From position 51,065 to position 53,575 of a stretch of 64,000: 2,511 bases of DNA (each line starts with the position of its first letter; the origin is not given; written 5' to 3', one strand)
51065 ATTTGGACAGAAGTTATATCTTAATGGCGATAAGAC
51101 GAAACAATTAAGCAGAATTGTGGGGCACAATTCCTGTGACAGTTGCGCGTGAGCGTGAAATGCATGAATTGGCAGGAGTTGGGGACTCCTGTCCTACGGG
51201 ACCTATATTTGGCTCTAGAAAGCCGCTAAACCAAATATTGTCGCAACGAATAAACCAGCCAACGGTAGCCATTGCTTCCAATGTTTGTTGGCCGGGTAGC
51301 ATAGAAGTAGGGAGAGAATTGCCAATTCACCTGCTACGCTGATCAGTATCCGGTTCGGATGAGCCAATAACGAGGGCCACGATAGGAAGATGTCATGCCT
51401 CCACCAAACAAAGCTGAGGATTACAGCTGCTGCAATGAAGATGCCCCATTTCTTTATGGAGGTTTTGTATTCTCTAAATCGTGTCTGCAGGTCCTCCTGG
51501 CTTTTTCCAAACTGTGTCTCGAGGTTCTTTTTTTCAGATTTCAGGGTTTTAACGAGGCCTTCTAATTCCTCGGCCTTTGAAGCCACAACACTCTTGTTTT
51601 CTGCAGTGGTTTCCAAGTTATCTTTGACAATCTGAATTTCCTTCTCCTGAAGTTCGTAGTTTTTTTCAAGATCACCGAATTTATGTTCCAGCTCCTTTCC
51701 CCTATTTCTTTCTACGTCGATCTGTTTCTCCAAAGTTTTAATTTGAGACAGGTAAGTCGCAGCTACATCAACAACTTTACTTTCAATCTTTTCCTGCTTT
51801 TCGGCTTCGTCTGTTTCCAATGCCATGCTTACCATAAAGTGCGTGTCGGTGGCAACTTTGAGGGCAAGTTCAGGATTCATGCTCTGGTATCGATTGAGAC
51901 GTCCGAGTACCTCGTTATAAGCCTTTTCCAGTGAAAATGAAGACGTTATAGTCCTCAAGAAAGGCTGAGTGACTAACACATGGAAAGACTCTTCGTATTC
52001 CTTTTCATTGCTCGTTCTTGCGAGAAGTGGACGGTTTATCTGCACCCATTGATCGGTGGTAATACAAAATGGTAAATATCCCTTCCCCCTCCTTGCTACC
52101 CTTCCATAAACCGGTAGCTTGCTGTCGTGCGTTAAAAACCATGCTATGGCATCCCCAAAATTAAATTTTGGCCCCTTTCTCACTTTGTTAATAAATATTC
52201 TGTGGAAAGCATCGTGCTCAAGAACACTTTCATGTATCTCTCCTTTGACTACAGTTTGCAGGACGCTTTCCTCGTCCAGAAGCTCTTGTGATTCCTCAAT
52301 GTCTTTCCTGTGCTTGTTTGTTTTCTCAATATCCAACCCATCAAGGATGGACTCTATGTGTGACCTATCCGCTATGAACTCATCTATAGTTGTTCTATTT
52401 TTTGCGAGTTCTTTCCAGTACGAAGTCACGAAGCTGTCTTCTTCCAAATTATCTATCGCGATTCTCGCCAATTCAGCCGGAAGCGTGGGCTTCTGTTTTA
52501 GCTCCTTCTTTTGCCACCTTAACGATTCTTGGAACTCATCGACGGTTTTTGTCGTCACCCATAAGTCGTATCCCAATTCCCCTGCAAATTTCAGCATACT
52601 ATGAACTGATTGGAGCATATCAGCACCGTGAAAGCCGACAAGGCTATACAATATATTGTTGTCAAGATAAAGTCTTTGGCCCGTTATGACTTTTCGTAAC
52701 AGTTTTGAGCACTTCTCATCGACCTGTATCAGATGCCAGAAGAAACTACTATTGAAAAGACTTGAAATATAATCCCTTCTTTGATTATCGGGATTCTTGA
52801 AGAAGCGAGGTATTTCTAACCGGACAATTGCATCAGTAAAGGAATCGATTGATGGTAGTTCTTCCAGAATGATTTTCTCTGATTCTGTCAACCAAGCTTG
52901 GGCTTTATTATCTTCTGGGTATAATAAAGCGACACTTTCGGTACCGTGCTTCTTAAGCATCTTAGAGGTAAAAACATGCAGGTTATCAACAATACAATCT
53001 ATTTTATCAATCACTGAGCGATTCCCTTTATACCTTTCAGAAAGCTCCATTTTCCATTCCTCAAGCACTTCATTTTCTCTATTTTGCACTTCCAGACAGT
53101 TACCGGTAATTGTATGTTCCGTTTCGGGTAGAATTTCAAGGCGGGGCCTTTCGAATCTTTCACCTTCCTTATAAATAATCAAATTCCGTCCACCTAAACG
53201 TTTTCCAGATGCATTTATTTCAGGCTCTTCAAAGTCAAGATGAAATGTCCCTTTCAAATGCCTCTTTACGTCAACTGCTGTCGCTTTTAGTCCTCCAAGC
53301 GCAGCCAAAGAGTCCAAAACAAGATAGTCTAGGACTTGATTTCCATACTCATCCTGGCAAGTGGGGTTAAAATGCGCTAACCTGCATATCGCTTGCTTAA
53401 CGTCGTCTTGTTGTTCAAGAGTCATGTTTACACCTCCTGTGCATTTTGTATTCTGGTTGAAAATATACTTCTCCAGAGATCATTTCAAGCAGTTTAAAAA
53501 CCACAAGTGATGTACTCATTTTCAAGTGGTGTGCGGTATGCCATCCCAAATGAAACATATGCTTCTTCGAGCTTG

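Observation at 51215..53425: Compositionally atypical orphan gene: PIN-like core, coiled coil and 3-TM tail, inserted after the rplS terminator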

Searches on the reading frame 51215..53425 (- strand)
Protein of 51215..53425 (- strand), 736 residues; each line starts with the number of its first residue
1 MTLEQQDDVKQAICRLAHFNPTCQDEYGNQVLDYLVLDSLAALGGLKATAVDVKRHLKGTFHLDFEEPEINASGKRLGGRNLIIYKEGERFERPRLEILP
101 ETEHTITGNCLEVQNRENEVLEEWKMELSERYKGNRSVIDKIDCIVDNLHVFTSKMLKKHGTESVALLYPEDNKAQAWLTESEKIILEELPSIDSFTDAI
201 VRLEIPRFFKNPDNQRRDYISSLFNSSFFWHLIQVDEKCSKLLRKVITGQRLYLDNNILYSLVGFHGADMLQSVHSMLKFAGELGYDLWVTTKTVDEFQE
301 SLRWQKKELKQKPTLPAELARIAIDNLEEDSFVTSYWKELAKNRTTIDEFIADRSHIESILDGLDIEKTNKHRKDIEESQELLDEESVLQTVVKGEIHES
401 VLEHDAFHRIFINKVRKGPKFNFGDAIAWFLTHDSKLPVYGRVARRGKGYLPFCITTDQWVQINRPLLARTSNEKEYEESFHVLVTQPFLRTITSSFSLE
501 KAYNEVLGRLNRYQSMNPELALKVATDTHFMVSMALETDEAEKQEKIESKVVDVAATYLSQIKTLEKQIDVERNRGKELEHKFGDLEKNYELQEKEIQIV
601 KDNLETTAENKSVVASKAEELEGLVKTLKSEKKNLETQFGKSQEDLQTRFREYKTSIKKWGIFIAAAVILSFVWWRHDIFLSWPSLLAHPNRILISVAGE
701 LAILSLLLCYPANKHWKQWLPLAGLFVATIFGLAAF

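Call 3: search_protein_families(library=pfam, proteins=[window:51215-53425:-], max_evalue=10)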
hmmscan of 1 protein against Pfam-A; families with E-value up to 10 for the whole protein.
window:51215-53425:- (736 aa): 9 families
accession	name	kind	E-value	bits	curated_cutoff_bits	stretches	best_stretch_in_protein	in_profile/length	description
PF11559.13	ADIP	-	0.0076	16.8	34.3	1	565-659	43-137/151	Afadin- and alpha -actinin-Binding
PF02322.20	Cyt_bd_oxida_II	-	0.022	14.6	35.6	1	641-735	178-254/302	Cytochrome bd terminal oxidase subunit II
PF14988.11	DUF4515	-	0.14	12.5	24.5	1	540-617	27-107/206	Domain of unknown function (DUF4515)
PF17828.6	FAS_N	-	1.2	9.7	23.1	1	533-615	36-116/125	N-terminal domain in fatty acid synthase subunit beta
PF19220.6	Rod_CreS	-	1.2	8.6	100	1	532-653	69-190/359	Crescentin, rod domain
PF02601.20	Exonuc_VII_L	-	3.3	7.5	35.9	1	561-652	156-243/315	Exonuclease VII, large subunit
PF10473.14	CENP-F_leu_zip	-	3.8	8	34.5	1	558-646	8-96/140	Leucine-rich repeats of kinetochore protein Cenp-F/LEK1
PF14362.11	DUF4407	-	6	6.5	31.3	1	541-656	115-235/297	Domain of unknown function (DUF4407)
PF19353.4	DUF5930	-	9.5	5.6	27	0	457-576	111-223/320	Family of unknown function (DUF5930)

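Call 4: search_protein_families(library=padloc, proteins=[window:51215-53425:-], max_evalue=10)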
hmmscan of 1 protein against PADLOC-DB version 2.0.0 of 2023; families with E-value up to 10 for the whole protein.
window:51215-53425:- (736 aa): 4 families
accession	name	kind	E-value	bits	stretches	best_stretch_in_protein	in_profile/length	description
PDLC04547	PDC-M26A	-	5.6e-05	19.9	1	428-665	28-262/724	-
PDLC04173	GajB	-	0.013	12.5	1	526-658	283-416/471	-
PDLC00581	JetC3|JetC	-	0.31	6.7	1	470-649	719-895/1473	DUF3584 domain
PDLC00006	DruC1|DruC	-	0.48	6.8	2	536-654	224-342/626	Unknown function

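Call 5: search_protein_families(library=ncbifam, proteins=[window:51215-53425:-], max_evalue=10)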
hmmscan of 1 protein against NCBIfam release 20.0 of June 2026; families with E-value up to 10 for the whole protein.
window:51215-53425:- (736 aa): 6 families
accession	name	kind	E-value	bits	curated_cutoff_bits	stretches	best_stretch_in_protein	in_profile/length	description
TIGR00437.1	feoB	equivalog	0.029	13.1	315.65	1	539-675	120-263/594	ferrous iron transport protein B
NF006542.0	PRK09039.1-1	equivalog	0.064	12.2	388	1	497-646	69-216/627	peptidoglycan -binding protein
NF045487.1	ASRP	equivalog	0.25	9.9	300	1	544-646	190-292/593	archaea-specific SMC-related protein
TIGR02168.1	SMC_prok_B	equivalog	0.74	7.4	567.35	1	500-654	238-389/1181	chromosome segregation protein SMC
TIGR04211.1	SH3_and_anchor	equivalog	1.2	8.7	65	1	554-653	53-155/198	TIGR04211 family SH3 domain-containing protein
NF002677.0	PRK02406.1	equivalog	1.3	8.1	256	1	531-632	226-328/357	DNA polymerase IV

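Call 6: search_solved_structures(query=window:51215-53425:-, max_evalue=10)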
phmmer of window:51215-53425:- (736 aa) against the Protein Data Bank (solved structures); distinct sequences matched with E-value up to 10: 7.
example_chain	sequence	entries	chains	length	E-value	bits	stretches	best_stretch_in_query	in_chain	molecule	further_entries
3twk_A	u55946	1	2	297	0.25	12.8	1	298-408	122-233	Formamidopyrimidine-DNA glycosylase 1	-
3twl_A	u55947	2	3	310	0.28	12.6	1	298-408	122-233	Formamidopyrimidine-DNA glycosylase 1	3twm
9e9c_0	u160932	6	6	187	0.68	11.3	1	304-352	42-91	Large ribosomal subunit protein bL32m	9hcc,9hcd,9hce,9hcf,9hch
4a7f_B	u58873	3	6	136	0.94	10.9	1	539-645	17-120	TROPOMYOSIN 1 ALPHA | TROPOMYOSIN 1-ALPHA CHAIN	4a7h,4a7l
8q4g_G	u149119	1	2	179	2.4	9.5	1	539-645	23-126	Tropomyosin alpha-1 chain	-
8zbk_R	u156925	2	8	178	3.7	8.9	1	539-645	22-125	Tropomyosin alpha-1 chain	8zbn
2b9c_A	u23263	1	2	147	3.8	8.8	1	539-638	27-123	striated-muscle alpha tropomyosin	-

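Call 7: find_homologous_proteins(query=window:51215-53425:-)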
Query window:51215-53425:- (736 aa): 122 proteins with E <= 0.001 among 8000 candidates; the best 120 are listed.
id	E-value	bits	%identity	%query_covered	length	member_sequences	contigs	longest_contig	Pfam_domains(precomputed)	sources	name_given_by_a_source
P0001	0.0e+0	1663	100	100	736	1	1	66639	-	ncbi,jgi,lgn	-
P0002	3.3e-274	930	56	98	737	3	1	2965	-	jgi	-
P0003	1.2e-267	908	56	99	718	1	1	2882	-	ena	-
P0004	7.7e-266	902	57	96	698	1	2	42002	-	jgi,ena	-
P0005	2.2e-264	897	56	99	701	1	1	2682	-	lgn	-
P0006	4.1e-262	890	57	99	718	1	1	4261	-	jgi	jgi:hypothetical protein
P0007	3.7e-256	870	54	99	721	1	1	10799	-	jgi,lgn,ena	-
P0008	9.6e-254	862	56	99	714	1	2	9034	-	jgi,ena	-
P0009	5.7e-252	856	55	99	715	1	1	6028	-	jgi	-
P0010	3.9e-251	853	53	99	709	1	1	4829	-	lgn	-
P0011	8.8e-239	813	53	99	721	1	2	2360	-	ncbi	-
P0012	3.1e-237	807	53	99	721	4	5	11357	-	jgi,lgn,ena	-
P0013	9.5e-234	796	51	99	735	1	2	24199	-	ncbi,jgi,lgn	-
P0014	2.3e-232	791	53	99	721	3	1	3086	-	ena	-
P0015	9.1e-232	789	52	99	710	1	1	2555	-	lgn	-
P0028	4.5e-221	754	49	98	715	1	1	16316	-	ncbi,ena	-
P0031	1.2e-219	749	48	99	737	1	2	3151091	-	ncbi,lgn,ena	-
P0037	1.1e-212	726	46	99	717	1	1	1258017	-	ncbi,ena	-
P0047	5.0e-196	671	44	99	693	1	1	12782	-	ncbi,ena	-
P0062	8.9e-184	631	49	83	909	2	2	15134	PF00211.26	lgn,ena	-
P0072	1.6e-174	600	45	80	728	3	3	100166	-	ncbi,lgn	ncbi:MAG: hypothetical protein ACH37Z_02275 [Anaerolineae bacterium]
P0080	1.0e-170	588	46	84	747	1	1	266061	-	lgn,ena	-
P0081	1.2e-169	584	43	91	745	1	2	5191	-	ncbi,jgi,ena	-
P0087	9.4e-167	575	43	89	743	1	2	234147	-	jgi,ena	-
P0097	2.5e-160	553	40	98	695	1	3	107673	-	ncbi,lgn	-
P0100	1.4e-159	551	40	100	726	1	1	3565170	-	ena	-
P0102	1.3e-155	538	39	99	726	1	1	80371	-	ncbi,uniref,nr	ncbi:hypothetical protein [Maribellus maritimus]|uniref:hypothetical protein n=1 Tax=Maribellus mari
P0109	2.2e-149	517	37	99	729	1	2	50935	-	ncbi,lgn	-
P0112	1.3e-141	491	41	88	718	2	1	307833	-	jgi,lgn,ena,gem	-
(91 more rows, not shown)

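Call 13: find_encoding_contigs(protein=P0001, flank=10000, max_places=3)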
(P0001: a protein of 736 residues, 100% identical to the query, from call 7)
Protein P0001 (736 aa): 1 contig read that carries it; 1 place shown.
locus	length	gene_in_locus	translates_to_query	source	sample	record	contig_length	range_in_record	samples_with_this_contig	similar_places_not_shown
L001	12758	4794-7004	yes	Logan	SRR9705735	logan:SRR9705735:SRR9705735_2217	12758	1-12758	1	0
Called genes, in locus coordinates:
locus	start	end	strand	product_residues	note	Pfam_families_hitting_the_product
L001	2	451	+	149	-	?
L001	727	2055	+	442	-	PF02881:SRP54_N, PF13401:AAA_22 (faint), PF00448:SRP54, PF02978:SRP_SPB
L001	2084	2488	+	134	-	PF00886:Ribosomal_S16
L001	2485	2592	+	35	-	-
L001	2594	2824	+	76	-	PF13083:KH_KhpA-B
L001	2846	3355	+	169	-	PF01782:RimM, PF24986:PRC_RimM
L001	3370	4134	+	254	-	PF01746:tRNA_m1G_MT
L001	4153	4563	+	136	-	PF01245:Ribosomal_L19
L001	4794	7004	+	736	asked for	-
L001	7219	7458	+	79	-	-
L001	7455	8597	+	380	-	-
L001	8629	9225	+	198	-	PF13585:CHU_C (weak), PF18962:Por_Secre_tail, PF13860:FlgD_ig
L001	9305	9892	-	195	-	PF03602:Cons_hypoth95, PF13847:Methyltransf_31, PF13649:Methyltransf_25 (faint)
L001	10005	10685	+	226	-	PF01351:RNase_HII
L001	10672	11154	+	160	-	PF04471:Mrr_cat (weak), PF02021:UPF0102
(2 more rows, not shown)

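Call 14: find_encoding_contigs(protein=P0031, flank=8000, max_places=1)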
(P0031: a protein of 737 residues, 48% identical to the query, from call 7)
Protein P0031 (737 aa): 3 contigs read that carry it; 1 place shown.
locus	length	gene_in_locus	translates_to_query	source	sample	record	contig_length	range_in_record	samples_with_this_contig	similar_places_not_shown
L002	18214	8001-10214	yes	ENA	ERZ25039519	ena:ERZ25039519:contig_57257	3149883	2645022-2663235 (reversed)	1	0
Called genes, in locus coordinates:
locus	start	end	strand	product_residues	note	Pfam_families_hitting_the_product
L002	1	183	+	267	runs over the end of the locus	PF22435:MRM3-like_sub_bind, PF08032:SpoU_sub_bind, PF00588:SpoU_methylase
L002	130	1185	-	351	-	PF02746:MR_MLE_N, PF13378:MR_MLE_C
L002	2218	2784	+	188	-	-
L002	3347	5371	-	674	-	PF00580:UvrD-helicase, PF13604:AAA_30 (faint), PF01443:Viral_helicase1 (faint), PF13245:AAA_19, PF13087:AAA_12 (faint), PF13361:UvrD_C, PF13538:UvrD_C_2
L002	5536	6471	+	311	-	PF01904:DUF72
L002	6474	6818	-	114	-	-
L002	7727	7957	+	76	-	-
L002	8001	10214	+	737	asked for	-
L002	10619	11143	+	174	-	-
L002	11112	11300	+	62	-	-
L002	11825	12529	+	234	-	PF14329:DUF4386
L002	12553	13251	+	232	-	PF14329:DUF4386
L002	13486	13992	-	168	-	-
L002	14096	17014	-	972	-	PF07610:DUF1573 (faint), PF15780:ASH (faint), PF22066:Cep192_D8 (faint), PF22073:Cep192_D4 (faint), PF22544:HYDIN_VesB_CFA65-like_Ig (faint), PF24507:Ig_CFAP65_4th (faint), PF18962:Por_Secre_tail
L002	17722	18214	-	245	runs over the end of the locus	-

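Call 15: find_encoding_contigs(protein=P0037, flank=8000, max_places=1)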
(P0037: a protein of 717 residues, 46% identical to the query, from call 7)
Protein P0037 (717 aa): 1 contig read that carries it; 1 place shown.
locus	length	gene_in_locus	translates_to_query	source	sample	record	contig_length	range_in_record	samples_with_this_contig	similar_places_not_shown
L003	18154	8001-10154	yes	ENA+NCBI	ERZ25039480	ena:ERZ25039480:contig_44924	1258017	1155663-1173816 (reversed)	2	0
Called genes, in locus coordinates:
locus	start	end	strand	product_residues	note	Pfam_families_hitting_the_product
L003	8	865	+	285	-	PF00140:Sigma70_r1_2, PF04542:Sigma70_r2, PF04539:Sigma70_r3, PF04545:Sigma70_r4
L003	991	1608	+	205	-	PF00877:NLPC_P60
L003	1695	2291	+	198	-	PF01327:Pep_deformylase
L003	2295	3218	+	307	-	PF00551:Formyl_trans_N, PF02911:Formyl_trans_C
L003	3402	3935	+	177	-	PF05036:SPOR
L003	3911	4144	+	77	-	-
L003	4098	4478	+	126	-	PF05036:SPOR (weak)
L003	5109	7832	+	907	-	PF08471:Ribonuc_red_2_N, PF02867:Ribonuc_red_lgC, PF12637:TSCPD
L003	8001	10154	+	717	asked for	-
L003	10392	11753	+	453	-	PF02812:ELFV_dehydrog_N, PF00208:ELFV_dehydrog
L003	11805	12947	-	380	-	PF00988:CPSase_sm_chain, PF00117:GATase, PF07722:Peptidase_C26 (faint)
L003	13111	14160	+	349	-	PF01628:HrcA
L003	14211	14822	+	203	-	PF01025:GrpE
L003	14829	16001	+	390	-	PF00226:DnaJ, PF01556:DnaJ_C, PF00684:DnaJ_CXXCXGXG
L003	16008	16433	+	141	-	PF12836:HHH_3, PF21687:T2SSK_1st (faint), PF00633:HHH, PF14520:HHH_5 (weak)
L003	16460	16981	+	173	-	-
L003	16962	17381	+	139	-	-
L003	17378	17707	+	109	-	PF03602:Cons_hypoth95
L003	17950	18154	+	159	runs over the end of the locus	PF01467:CTP_transf_like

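Call 16: find_encoding_contigs(protein=P0100, flank=8000, max_places=1)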
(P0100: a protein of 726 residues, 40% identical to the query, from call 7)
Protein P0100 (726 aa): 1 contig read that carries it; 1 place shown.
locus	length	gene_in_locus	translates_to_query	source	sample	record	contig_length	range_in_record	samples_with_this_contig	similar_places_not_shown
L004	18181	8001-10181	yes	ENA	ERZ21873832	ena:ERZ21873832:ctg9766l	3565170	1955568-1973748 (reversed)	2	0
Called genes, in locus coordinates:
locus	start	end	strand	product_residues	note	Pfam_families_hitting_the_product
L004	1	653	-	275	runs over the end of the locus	PF00106:adh_short, PF01370:Epimerase (weak), PF08659:KR, PF13561:adh_short_C2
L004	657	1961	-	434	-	PF01120:Alpha_L_fucos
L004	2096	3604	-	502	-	PF01609:DDE_Tnp_1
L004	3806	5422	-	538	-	PF01229:Glyco_hydro_39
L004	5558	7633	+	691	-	-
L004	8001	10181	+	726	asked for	-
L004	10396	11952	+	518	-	PF00370:FGGY_N, PF02782:FGGY_C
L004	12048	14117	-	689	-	PF07715:Plug, PF00593:TonB_dep_Rec_b-barrel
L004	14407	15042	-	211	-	PF04199:Cyclase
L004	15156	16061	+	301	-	PF03881:Fructosamin_kin, PF01636:APH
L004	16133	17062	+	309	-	PF01380:SIS (faint)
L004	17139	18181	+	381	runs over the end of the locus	PF00155:Aminotran_1_2, PF01041:DegT_DnrJ_EryC1 (weak)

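Call 17: find_encoding_contigs(protein=P0102, flank=8000, max_places=1)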
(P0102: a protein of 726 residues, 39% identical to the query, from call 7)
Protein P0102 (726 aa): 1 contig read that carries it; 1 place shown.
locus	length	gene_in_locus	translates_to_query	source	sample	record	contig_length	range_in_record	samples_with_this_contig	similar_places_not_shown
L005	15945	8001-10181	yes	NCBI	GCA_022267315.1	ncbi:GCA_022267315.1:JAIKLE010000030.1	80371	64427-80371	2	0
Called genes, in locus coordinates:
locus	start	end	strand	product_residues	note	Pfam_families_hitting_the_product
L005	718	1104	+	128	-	PF09722:Xre_MbcA_ParS_C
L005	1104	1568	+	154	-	PF08808:RES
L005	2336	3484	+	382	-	PF02899:Phage_int_SAM_1 (weak), PF13495:Phage_int_SAM_4, PF00589:Phage_integrase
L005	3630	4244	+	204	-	-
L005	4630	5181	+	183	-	-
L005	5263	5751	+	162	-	-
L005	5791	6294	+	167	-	-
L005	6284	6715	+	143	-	-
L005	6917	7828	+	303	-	-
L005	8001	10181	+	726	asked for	-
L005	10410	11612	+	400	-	PF01637:ATPase_2 (faint), PF13173:AAA_14, PF13635:DUF4143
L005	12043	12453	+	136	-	PF01475:FUR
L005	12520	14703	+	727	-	PF13620:CarboxypepD_reg, PF13715:CarbopepD_reg_2, PF07715:Plug, PF00593:TonB_dep_Rec_b-barrel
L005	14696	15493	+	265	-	PF01545:Cation_efflux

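Call 19: find_encoding_contigs(protein=P0080, flank=8000, max_places=1)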
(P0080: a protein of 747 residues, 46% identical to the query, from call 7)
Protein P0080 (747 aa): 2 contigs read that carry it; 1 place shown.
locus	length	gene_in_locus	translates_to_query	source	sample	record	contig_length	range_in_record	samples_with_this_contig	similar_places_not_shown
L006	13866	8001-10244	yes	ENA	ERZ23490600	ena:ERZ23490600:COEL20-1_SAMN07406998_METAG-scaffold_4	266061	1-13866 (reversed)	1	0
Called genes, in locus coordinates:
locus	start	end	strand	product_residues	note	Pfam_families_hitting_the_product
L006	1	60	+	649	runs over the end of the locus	PF02824:TGS, PF07973:tRNA_SAD, PF00587:tRNA-synt_2b, PF03129:HGTP_anticodon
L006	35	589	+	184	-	PF05198:IF3_N, PF00707:IF3_C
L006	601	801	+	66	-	PF01632:Ribosomal_L35p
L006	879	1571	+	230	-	PF00453:Ribosomal_L20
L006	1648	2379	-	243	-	PF06167:Peptidase_M90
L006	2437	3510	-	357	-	PF00487:FA_desaturase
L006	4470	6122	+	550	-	PF02463:SMC_N, PF13175:AAA_15, PF13476:AAA_23 (weak), PF13304:AAA_21, PF13175:AAA_15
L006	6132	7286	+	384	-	PF00005:ABC_tran (faint), PF13175:AAA_15, PF13304:AAA_21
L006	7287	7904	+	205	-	-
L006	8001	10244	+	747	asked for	-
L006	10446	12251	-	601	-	PF18962:Por_Secre_tail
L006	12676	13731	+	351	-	PF00589:Phage_integrase (weak)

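Call 20: find_encoding_contigs(protein=P0112, flank=8000, max_places=1)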
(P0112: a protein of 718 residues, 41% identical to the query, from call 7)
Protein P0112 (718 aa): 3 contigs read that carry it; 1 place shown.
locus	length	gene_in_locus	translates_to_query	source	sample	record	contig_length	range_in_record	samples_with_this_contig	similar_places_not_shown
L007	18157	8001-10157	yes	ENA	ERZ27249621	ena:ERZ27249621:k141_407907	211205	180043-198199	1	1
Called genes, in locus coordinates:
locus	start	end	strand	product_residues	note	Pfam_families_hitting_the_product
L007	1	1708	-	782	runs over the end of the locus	PF13289:SIR2_2, PF00069:Pkinase, PF07714:PK_Tyr_Ser-Thr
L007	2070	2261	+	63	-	-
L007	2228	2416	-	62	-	-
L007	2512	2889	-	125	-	PF01850:PIN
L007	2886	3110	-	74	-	-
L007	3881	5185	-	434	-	PF00589:Phage_integrase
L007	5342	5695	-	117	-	-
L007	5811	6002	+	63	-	-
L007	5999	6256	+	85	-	-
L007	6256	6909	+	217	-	-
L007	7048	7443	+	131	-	-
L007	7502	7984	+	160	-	-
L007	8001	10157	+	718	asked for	-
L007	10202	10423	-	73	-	-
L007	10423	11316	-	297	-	-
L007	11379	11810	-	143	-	PF13560:HTH_31 (weak), PF01381:HTH_3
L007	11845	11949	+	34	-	-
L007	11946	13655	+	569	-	PF18962:Por_Secre_tail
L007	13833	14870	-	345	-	PF00691:OmpA (weak)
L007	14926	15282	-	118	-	-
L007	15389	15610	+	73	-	-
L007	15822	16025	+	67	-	-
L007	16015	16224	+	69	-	-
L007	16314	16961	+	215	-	-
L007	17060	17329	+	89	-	-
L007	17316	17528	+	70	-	-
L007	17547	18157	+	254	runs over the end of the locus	PF01555:N6_N4_Mtase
